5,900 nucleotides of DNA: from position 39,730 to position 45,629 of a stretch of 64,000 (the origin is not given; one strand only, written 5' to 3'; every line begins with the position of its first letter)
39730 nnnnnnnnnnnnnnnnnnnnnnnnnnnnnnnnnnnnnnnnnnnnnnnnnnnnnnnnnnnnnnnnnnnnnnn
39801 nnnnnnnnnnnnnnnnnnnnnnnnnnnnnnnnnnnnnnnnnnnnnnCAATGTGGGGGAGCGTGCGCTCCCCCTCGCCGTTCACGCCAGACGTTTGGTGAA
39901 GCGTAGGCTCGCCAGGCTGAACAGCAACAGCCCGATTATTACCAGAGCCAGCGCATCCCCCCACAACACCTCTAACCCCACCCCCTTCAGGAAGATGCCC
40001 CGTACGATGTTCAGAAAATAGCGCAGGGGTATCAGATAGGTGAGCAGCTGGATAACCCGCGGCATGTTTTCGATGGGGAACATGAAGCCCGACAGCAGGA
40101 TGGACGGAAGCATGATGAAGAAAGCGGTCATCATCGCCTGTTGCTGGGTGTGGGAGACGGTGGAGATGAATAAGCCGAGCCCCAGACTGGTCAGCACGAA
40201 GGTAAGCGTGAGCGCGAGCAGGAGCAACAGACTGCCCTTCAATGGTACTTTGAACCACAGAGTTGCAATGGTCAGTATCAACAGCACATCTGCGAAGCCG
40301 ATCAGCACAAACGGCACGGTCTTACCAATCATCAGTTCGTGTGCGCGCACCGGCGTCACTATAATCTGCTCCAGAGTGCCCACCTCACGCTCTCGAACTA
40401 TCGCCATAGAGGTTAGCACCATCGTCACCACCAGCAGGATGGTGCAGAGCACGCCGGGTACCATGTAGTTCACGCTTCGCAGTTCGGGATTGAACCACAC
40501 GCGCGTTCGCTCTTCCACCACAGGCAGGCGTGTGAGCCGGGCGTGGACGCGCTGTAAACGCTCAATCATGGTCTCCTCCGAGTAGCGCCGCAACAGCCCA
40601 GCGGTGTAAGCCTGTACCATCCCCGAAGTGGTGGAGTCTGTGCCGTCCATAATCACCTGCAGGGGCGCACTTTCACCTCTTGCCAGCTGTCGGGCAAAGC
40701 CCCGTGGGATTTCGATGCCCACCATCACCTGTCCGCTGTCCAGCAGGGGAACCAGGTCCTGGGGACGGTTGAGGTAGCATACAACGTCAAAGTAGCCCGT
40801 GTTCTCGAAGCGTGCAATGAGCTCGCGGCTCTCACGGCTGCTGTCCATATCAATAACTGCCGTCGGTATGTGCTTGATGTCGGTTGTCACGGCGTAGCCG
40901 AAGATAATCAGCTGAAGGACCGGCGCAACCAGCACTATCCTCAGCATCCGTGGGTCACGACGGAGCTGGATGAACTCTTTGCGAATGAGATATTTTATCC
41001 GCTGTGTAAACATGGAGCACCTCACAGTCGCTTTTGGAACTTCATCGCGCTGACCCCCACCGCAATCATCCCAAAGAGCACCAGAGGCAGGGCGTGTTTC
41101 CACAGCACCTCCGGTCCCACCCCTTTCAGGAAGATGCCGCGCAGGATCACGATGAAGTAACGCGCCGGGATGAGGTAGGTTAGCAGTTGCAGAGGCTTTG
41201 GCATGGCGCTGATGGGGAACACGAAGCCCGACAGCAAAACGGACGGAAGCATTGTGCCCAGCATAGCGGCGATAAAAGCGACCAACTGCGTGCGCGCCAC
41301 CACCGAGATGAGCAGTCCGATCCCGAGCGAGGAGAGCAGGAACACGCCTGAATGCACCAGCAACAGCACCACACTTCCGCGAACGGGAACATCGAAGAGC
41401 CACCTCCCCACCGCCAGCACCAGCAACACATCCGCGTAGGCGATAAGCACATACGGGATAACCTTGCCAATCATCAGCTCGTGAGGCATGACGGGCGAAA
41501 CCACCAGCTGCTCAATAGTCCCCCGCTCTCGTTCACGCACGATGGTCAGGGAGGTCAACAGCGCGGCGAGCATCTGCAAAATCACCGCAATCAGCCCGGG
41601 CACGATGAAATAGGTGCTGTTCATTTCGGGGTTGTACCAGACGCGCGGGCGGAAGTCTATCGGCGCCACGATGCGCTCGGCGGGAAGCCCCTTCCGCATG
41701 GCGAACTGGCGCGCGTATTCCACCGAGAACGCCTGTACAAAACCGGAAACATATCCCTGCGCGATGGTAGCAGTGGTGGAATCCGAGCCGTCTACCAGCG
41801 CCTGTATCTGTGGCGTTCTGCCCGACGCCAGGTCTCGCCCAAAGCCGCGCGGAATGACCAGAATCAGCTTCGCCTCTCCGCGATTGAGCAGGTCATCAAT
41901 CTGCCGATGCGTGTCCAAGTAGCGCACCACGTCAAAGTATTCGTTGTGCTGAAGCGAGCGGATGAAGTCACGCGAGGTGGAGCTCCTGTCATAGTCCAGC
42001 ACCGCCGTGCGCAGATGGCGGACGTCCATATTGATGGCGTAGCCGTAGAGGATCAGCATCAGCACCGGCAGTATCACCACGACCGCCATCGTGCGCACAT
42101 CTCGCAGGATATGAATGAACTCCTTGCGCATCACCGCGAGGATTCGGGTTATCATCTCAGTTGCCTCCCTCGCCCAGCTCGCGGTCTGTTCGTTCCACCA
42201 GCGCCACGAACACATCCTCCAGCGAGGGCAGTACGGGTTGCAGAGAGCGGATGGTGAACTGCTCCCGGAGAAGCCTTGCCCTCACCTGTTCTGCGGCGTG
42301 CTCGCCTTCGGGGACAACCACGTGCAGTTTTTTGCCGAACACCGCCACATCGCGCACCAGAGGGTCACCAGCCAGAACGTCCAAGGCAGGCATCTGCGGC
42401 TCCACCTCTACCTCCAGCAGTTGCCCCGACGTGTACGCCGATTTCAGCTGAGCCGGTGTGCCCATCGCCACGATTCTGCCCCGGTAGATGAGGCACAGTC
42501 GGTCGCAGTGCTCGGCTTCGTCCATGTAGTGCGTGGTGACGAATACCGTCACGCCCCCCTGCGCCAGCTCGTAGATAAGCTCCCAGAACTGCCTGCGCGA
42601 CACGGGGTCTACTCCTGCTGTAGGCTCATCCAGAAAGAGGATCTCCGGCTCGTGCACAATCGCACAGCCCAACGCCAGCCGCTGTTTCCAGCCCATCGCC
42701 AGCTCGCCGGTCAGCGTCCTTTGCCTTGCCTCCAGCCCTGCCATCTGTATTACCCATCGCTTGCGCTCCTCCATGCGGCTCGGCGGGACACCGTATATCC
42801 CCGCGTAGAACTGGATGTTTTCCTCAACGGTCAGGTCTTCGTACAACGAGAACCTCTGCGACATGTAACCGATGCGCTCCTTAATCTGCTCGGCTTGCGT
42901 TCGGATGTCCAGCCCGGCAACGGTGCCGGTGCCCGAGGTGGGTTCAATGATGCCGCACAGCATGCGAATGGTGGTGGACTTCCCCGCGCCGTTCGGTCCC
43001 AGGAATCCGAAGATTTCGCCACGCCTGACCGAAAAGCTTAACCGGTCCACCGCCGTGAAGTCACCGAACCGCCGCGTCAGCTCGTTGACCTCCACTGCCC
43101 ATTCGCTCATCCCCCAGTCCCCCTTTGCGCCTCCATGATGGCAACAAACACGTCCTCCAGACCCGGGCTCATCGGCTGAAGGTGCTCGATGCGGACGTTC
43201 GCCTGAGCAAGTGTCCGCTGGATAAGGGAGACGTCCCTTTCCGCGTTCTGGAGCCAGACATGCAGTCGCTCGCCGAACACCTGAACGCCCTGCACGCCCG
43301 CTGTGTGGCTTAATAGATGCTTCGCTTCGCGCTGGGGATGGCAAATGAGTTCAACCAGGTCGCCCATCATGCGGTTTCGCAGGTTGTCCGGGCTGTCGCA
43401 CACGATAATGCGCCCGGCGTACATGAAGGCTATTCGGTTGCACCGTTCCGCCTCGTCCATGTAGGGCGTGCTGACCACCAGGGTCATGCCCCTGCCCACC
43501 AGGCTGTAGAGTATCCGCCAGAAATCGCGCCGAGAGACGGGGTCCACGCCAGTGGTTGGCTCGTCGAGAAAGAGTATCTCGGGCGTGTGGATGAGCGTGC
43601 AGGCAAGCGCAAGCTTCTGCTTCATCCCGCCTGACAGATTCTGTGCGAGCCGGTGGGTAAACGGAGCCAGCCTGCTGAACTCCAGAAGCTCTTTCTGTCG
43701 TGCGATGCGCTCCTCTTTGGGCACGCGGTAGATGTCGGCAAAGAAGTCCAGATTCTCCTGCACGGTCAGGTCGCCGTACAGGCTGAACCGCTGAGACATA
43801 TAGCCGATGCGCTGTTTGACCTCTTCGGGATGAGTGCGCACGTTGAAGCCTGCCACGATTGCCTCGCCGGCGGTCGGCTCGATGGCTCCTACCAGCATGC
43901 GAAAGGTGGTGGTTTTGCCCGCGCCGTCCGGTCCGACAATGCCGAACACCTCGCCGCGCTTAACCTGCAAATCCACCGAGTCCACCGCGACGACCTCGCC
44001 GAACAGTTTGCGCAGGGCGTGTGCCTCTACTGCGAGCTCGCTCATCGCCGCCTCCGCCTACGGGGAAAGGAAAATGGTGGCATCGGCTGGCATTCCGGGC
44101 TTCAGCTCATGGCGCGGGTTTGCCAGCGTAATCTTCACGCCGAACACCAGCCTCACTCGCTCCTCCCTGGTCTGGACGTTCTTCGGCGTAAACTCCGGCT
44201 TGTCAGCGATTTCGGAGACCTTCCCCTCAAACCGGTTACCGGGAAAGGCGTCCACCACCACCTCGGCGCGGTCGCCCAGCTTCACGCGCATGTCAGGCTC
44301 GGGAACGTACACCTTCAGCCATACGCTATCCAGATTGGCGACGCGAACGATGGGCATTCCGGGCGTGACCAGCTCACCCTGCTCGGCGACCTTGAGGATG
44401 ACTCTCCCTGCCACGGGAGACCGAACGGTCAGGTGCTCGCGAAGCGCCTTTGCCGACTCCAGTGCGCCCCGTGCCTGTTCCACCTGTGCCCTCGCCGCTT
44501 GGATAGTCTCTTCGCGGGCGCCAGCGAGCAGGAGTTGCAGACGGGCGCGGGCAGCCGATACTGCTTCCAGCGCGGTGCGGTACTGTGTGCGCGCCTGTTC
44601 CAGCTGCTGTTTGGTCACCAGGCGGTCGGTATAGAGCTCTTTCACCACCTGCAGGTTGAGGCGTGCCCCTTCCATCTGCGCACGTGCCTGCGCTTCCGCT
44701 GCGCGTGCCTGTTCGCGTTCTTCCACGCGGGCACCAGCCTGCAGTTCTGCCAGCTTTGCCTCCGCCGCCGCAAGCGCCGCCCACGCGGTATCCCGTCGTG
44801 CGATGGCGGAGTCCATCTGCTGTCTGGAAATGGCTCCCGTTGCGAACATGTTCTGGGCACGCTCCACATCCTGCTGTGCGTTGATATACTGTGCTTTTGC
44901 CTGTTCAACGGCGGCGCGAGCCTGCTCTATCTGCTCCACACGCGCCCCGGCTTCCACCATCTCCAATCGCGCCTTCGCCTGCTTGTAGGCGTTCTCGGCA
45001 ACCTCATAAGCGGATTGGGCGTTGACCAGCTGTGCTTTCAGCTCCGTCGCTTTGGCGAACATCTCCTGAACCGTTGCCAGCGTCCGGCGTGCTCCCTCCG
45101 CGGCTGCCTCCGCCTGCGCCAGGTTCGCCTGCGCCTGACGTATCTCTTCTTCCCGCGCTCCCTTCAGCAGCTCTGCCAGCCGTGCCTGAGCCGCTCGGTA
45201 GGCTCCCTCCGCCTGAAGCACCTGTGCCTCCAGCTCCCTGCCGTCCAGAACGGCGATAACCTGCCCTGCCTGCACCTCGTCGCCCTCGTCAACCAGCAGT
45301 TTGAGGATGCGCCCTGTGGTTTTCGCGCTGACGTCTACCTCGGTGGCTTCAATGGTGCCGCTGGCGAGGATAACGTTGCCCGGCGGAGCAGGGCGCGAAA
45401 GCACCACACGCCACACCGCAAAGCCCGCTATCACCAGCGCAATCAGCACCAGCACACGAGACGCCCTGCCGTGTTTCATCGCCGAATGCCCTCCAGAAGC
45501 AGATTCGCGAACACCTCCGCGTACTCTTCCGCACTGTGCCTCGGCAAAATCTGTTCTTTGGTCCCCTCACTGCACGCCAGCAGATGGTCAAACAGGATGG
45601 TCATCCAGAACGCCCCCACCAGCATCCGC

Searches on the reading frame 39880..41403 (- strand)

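Call 64: search_protein_families(library=pfam, proteins=[window:39880-41403:-], max_evalue=0.0001)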
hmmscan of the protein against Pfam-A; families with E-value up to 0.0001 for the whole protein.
window:39880-41403:- (507 aa): 4 families
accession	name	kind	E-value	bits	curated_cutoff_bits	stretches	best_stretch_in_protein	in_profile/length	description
PF12698.13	ABC2_membrane_3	-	9e-51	173.4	31.6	1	154-499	4-346/347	ABC-2 family transporter protein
PF01061.29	ABC2_membrane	-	8.5e-34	117.4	26.9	1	314-472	50-211/211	ABC-2 type transporter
PF12679.13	ABC2_membrane_2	-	1.4e-15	57.8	27.2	1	139-505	3-281/283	ABC-2 family transporter protein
PF12730.13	ABC2_membrane_4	-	6.2e-05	23.5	27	0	315-420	52-155/179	ABC-2 family transporter protein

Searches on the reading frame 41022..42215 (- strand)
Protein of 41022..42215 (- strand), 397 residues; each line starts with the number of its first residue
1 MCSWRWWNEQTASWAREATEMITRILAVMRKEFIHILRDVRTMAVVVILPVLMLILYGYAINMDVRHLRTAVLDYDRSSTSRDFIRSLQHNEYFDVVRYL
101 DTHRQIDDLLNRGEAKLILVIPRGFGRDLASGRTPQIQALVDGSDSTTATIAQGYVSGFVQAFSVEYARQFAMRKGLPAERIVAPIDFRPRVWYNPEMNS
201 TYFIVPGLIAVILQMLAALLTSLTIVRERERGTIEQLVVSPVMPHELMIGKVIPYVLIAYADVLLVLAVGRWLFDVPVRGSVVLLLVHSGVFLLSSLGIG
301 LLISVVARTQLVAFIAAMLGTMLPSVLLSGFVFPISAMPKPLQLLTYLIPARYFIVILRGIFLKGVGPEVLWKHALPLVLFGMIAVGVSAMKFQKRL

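Call 65: search_protein_families(library=pfam, proteins=[window:41022-42215:-], max_evalue=0.0001)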
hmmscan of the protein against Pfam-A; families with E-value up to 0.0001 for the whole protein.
window:41022-42215:- (397 aa): 4 families
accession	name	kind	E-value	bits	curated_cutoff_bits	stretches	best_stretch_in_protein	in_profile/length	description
PF12698.13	ABC2_membrane_3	-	2.5e-53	181.8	31.6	1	42-389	3-345/347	ABC-2 family transporter protein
PF01061.29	ABC2_membrane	-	1.1e-26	94.1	26.9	1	198-363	51-211/211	ABC-2 type transporter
PF12679.13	ABC2_membrane_2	-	1e-17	64.8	27.2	1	26-395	1-280/283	ABC-2 family transporter protein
PF12730.13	ABC2_membrane_4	-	5.3e-05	23.7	27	1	206-329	53-172/179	ABC-2 family transporter protein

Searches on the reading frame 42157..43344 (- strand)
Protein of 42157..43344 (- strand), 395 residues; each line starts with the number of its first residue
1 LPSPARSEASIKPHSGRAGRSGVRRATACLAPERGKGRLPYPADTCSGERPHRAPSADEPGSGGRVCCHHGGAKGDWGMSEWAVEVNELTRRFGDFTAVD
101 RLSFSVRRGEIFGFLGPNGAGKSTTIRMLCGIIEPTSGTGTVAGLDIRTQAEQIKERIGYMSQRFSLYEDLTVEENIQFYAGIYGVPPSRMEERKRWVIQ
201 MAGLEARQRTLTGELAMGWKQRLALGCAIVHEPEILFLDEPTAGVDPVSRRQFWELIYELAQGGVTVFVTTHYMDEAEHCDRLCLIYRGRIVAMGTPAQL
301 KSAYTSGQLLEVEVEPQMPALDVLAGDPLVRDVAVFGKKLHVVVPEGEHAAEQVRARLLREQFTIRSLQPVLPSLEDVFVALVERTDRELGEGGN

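Call 64: search_protein_families(library=pfam, proteins=[window:42157-43344:-], max_evalue=0.0001)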
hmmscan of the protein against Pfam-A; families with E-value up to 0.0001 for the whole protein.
window:42157-43344:- (395 aa): 3 families
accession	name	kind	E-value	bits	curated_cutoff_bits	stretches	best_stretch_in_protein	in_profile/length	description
PF00005.33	ABC_tran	-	2.1e-30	106.6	25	1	100-243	2-137/137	ABC transporter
PF13304.12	AAA_21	-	2.4e-10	41.4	27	1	224-272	247-298/304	AAA domain, putative AbiEii toxin, Type IV TA system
PF13732.12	DrrA1-3_C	-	4.6e-10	40.5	27.4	1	295-383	1-81/81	ATP-binding protein DrrA1-3-like, C-terminal domain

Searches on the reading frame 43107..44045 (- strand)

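Call 64: search_protein_families(library=pfam, proteins=[window:43107-44045:-], max_evalue=0.0001)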
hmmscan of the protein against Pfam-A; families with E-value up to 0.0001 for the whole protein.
window:43107-44045:- (312 aa): 3 families
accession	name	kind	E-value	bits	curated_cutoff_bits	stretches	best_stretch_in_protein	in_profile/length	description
PF00005.33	ABC_tran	-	5.4e-30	105.2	25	1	22-165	2-137/137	ABC transporter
PF13304.12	AAA_21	-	6.9e-08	33.3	27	1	134-193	235-297/304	AAA domain, putative AbiEii toxin, Type IV TA system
PF13732.12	DrrA1-3_C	-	1.6e-06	29.1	27.4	1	219-302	3-79/81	ATP-binding protein DrrA1-3-like, C-terminal domain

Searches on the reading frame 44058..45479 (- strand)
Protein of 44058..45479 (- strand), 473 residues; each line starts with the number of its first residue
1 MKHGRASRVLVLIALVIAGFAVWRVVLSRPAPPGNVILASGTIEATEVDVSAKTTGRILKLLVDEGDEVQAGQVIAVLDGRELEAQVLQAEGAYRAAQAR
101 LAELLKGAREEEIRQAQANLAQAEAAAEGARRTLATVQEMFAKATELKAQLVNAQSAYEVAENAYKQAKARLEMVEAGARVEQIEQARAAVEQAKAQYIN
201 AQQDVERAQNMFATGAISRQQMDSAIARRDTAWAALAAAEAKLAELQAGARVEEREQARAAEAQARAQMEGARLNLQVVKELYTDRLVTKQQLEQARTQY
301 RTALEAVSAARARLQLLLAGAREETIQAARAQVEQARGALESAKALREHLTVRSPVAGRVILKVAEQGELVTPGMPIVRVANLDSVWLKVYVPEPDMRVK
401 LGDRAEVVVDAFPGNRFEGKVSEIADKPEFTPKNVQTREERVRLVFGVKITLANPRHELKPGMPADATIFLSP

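Call 64: search_protein_families(library=pfam, proteins=[window:44058-45479:-], max_evalue=0.0001)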
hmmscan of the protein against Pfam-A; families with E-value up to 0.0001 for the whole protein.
window:44058-45479:- (473 aa): 5 families
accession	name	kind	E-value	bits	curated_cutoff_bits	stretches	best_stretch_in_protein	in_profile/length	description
PF16576.10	HlyD_D23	-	1.2e-26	93.7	30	1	290-464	53-213/214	Barrel-sandwich domain of CusB or HlyD membrane-fusion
PF13437.12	HlyD_3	-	4.7e-14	53.4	22.2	1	351-462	1-106/106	HlyD family secretion protein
PF13533.13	Biotin_lipoyl_2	-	5.4e-07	29.7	29.8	1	50-79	3-32/32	Biotin-lipoyl like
PF02321.23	OEP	-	8e-07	29.5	22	1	105-213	75-183/187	Outer membrane efflux protein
PF00364.28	Biotin_lipoyl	-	2.8e-06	27.5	22.1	0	47-78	42-73/73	Biotin-requiring enzyme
